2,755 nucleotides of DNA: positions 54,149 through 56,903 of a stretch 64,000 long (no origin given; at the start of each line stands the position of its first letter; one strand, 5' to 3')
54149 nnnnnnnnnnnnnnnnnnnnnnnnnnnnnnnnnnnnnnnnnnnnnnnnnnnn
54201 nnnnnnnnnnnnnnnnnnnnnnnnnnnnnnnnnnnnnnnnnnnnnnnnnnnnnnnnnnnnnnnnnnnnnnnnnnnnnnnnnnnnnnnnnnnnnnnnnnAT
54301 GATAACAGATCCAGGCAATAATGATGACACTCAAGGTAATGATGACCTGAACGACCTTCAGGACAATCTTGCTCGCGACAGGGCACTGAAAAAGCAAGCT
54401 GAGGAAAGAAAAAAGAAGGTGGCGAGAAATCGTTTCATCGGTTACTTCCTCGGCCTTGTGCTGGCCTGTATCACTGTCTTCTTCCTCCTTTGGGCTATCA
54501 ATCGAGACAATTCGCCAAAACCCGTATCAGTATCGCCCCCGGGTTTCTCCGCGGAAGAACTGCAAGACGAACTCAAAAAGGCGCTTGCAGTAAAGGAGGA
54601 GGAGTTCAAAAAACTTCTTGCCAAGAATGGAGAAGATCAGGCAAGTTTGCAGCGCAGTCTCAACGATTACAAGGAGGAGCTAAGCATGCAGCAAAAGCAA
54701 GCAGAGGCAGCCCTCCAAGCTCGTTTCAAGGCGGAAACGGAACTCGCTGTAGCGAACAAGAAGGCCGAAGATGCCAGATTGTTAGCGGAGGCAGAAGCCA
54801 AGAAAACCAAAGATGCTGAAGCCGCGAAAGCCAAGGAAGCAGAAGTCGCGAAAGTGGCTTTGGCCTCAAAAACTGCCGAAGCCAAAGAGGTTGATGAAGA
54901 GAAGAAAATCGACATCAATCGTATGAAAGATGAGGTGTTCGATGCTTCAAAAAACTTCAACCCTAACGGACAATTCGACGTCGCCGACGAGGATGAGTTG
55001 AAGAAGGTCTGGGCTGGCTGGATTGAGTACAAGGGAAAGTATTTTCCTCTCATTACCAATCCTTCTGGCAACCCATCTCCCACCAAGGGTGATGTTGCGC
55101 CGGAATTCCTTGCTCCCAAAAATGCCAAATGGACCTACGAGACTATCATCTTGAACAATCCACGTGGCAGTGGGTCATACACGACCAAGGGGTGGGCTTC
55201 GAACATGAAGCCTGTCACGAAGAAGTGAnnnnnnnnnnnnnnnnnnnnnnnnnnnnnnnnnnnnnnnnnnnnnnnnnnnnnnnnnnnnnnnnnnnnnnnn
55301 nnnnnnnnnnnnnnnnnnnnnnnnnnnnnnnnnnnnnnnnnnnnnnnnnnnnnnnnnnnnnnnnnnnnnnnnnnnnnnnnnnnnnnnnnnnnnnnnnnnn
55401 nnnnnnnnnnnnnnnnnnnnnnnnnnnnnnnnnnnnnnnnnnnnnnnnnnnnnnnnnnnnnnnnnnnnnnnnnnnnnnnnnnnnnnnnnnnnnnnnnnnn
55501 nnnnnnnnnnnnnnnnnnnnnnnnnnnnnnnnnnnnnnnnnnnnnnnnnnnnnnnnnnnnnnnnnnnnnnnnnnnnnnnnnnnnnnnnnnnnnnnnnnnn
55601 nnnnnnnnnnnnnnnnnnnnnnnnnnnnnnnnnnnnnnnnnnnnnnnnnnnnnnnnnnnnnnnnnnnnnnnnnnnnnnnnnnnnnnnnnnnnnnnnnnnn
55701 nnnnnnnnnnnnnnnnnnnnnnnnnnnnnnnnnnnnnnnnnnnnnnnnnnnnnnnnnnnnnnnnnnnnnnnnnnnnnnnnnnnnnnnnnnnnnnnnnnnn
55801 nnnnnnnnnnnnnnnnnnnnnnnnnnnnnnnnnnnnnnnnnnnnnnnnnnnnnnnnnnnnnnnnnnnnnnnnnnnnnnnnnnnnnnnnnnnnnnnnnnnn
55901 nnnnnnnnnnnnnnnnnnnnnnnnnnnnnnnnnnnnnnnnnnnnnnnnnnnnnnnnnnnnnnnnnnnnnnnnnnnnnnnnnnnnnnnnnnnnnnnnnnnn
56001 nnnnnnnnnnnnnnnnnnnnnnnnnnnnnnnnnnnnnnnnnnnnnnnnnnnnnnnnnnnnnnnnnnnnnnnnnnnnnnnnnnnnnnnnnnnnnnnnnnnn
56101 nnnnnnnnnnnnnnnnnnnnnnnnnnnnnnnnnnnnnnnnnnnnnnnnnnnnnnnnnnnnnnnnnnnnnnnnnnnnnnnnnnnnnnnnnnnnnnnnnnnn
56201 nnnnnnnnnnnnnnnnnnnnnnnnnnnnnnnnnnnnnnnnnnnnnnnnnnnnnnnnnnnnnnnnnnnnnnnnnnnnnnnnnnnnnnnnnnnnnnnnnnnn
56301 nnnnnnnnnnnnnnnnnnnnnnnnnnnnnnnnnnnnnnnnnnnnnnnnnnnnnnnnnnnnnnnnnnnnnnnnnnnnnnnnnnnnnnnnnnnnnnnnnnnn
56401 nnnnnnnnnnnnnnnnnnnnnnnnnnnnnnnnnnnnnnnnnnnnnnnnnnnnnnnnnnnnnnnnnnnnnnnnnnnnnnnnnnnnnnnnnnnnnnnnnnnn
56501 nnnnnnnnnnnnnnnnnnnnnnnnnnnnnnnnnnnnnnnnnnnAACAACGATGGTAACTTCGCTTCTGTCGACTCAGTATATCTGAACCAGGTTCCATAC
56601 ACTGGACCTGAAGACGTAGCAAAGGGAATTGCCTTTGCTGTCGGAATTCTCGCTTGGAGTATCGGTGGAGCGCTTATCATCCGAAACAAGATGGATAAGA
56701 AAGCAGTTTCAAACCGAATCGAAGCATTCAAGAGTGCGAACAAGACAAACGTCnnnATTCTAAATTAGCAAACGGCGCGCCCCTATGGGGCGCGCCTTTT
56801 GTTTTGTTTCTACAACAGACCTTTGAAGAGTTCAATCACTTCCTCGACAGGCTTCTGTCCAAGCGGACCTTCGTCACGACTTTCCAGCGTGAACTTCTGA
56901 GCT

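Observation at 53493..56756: Sortase locus with a non-canonical VPYTG sorting signal on the neighbouring surface protein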

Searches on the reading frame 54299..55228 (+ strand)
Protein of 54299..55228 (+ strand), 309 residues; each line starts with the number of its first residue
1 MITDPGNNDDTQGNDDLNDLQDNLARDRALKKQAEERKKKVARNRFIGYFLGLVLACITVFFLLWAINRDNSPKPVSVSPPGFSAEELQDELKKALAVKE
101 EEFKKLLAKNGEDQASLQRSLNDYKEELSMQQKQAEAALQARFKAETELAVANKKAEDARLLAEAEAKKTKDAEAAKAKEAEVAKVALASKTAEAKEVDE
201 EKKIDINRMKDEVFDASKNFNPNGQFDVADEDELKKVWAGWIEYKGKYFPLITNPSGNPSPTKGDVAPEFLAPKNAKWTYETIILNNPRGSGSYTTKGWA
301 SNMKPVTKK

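Call 3: search_protein_families(library=pfam, proteins=[window:54299-55228:+], max_evalue=0.01)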
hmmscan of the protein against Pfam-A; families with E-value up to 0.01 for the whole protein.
window:54299-55228:+ (309 aa): 0 families

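Call 4: search_protein_families(library=ncbifam, proteins=[window:54299-55228:+], max_evalue=0.01)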
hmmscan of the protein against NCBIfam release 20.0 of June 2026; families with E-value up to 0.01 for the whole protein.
window:54299-55228:+ (309 aa): 2 families
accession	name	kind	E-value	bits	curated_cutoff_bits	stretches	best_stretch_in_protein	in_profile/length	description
TIGR02794.1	tolA_full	equivalog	0.00016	21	59.45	1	93-203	106-225/362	cell envelope integrity protein TolA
NF011625.2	PRK15051.1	equivalog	0.0041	17.3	92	1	31-81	20-68/111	4-amino-4-deoxy-L-arabinose-phosphoundecaprenol flippase subunit ArnE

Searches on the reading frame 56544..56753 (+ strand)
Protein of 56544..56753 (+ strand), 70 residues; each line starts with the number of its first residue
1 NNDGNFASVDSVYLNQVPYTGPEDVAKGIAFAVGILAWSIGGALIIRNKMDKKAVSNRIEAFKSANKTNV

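Call 12: search_protein_families(library=ncbifam, proteins=[window:56544-56753:+], max_evalue=10)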
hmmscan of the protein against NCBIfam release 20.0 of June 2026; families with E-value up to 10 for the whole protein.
seq(70 aa): 1 family
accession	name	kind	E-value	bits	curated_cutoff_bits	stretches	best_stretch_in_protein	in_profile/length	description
NF051880.1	FlagAsmCDGMPTipF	equivalog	0.096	11.5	600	1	15-67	21-73/421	flagella assembly cyclic-di-GMP phosphodiesterase TipF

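Call 13: search_protein_families(library=pfam, proteins=[window:56544-56753:+], max_evalue=10)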
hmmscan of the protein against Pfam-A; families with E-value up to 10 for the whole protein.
seq(70 aa): 0 families

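Call 38: find_homologous_proteins(query=A2, max_evalue=0.001)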
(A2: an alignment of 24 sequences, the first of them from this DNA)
Query A2 (24 sequences) (67 aa, profile of the alignment): 1 proteins with E <= 0.001 among 607 candidates.
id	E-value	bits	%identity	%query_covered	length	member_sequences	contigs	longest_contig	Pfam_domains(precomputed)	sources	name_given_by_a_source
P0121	1.5e-19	87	65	90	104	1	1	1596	-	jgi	jgi:hypothetical protein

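Call 48: find_related_loci(query=A2, collection=metagenome_contigs, flank=10000)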
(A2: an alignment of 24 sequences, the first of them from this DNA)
Query A2 (67 aa) in metagenome_contigs; peptide patterns used: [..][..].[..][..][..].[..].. (x = any residue, [..] = any of these).
231 stretches matched a pattern; 110 encode a relative of the query (tblastn E <= 1e-3); the best 80 are kept; 80 distinct loci.
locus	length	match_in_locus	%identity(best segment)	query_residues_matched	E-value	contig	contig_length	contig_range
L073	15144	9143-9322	67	5-64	7e-24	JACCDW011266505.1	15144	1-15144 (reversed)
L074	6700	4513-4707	49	1-65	2e-19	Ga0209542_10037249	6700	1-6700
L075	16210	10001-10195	58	3-67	2e-18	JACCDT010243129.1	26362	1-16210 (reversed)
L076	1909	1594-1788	51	1-65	8e-18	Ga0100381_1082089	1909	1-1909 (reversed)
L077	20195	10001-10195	49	1-65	4e-17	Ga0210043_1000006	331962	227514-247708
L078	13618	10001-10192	55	1-64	4e-17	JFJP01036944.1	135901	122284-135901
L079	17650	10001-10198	50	1-66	8e-17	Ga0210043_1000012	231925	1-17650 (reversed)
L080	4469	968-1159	50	1-64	1e-16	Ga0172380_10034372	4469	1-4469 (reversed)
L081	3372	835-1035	49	1-67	2e-16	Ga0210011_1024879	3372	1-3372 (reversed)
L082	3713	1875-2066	45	1-64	2e-16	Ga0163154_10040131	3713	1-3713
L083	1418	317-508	52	1-64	5e-16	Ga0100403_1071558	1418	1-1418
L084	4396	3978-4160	49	4-64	7e-16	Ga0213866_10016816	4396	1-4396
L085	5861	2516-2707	51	1-64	8e-16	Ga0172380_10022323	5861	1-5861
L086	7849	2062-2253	52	1-64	1e-15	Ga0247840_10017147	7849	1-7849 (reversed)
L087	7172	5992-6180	55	1-63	3e-15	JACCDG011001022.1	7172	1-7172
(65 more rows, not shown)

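Call 57: search_protein_representatives(protein=window:56553-56753:+)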
Query: 67 residues. Proteins with E-value up to 0.001 (for the whole library): 82; up to 1e-10: 18; up to 1e-30: 1. The best 82 are listed.
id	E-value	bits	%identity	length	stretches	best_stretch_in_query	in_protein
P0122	2.3e-34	131.4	100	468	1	1-67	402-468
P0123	1.1e-30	119.9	44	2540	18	27-51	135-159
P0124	3.2e-29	115.3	88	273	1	1-65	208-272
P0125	1.7e-24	100.4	78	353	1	1-65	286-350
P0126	6.2e-24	98.6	77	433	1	1-65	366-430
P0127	8.5e-24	98.2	77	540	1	1-65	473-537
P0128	1.5e-18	81.7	69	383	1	1-65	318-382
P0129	2.8e-17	77.7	67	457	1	5-64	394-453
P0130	4.3e-14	67.7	56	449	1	1-64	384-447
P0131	2.7e-12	62.0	49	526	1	1-65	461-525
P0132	9.8e-12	60.3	53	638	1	5-64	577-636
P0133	1.7e-11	59.6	55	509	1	1-66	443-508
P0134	1.9e-11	59.4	49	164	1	1-65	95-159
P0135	3.2e-11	58.7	58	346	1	1-66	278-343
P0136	3.8e-11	58.4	58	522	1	1-66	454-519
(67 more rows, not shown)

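Call 59: search_protein_families(library=pfam, alignment_id=A3, max_evalue=0.001)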
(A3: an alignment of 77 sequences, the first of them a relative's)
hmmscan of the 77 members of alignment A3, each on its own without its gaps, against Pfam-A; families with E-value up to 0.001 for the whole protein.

A. member 1, P0122 (468 aa): 4 families
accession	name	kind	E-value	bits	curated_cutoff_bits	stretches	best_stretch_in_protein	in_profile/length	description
PF00801.26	PKD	-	2e-15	56.9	23.5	2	305-371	6-76/80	PKD domain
PF18911.6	PKD_4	-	3.3e-11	43.5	27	2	306-376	10-85/85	PKD domain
PF13927.12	Ig_3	-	2.2e-08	34.9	30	0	306-351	7-56/78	Immunoglobulin domain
PF22352.2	K319L-like_PKD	-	7e-05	23.2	27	0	337-376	47-84/84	K319L-like, PKD domain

B. families by the number of members that match (of 77 scanned): 33 families (the first 25 are shown)
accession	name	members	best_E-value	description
PF18911.6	PKD_4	57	4.6e-36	PKD domain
PF00801.26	PKD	52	1.3e-29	PKD domain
PF13927.12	Ig_3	34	9.7e-14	Immunoglobulin domain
PF07679.22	I-set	22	4.3e-10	Immunoglobulin I-set domain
PF13573.12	SprB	21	2.7e-10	SprB repeat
PF22352.2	K319L-like_PKD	14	6.3e-09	K319L-like, PKD domain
PF19077.6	Big_13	13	1.2e-09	Bacterial Ig-like domain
PF07495.19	Y_Y_Y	13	2.1e-06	Y_Y_Y domain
PF18981.6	InlK_D3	12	5.7e-08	Internalin K domain (D3/D4)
PF06832.18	BiPBP_C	6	4.5e-13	Penicillin-Binding Protein C-terminus Family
PF08329.16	ChitinaseA_N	5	0.00011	Chitinase A, N-terminal domain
PF00047.31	ig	4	3.5e-07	Immunoglobulin domain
PF15418.12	DUF4625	4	3.6e-05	Domain of unknown function (DUF4625)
PF13754.12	Big_3_4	3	3.5e-05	Domain of unknown function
PF08940.17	DUF1918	2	3.2e-06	Domain of unknown function (DUF1918)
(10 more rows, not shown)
